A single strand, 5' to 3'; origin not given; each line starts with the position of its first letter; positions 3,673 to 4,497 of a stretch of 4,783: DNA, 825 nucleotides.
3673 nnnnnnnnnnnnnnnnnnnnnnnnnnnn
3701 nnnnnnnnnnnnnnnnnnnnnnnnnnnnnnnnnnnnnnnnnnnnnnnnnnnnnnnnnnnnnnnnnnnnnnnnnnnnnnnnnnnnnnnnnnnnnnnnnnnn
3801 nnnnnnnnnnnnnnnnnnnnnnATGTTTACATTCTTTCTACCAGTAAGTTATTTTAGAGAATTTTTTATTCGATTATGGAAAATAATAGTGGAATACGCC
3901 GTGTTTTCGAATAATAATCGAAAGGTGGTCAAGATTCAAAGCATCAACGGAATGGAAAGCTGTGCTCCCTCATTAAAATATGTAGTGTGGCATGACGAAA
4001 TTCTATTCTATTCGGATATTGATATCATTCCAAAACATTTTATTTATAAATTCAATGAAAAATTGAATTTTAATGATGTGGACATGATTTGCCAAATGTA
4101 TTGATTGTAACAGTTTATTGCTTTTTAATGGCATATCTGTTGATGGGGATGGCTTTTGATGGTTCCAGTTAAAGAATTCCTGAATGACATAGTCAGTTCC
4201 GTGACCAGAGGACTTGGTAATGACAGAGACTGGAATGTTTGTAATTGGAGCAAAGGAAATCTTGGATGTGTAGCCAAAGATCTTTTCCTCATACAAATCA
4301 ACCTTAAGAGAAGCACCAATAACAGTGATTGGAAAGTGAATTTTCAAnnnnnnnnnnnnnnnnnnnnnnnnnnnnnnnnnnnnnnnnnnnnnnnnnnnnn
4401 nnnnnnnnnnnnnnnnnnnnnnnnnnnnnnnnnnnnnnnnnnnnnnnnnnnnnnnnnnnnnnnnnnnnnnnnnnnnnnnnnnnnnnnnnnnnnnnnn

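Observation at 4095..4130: Convergent genes with tail-to-tail overlapping 3' ends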

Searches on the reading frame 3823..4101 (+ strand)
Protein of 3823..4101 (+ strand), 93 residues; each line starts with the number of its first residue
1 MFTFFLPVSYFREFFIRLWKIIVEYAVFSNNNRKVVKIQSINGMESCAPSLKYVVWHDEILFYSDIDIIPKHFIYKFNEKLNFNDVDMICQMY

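Call 18: find_encoding_contigs(protein=window:3823-4101:+, flank=10000)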
Protein seq(93 aa) (93 aa): no gene with exactly this product is on record in the collection.

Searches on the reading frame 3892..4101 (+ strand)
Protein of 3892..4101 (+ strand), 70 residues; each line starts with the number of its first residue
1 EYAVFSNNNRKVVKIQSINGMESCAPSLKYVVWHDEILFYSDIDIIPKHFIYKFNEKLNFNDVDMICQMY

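Call 41: search_protein_representatives(protein=window:3892-4101:+)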
Query: 70 residues. Proteins with E-value up to 0.001 (for the whole library): 1; up to 1e-10: 1; up to 1e-30: 1. The best 1 are listed.
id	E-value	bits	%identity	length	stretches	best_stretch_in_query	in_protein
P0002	5.9e-41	153.1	100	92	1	1-70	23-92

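Call 42: search_protein_families(library=pfam, max_evalue=10, proteins=[window:3892-4101:+])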
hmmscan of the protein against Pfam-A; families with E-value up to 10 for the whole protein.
seq(70 aa): 0 families

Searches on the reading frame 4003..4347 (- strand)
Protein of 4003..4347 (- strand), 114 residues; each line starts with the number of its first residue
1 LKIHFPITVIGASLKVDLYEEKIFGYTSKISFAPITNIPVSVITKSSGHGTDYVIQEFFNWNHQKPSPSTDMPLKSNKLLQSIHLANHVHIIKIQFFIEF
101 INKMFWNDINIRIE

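Call 32: find_encoding_contigs(protein=window:4003-4347:-, flank=10000)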
Protein window:4003-4347:- (114 aa): no gene with exactly this product is on record in the collection.
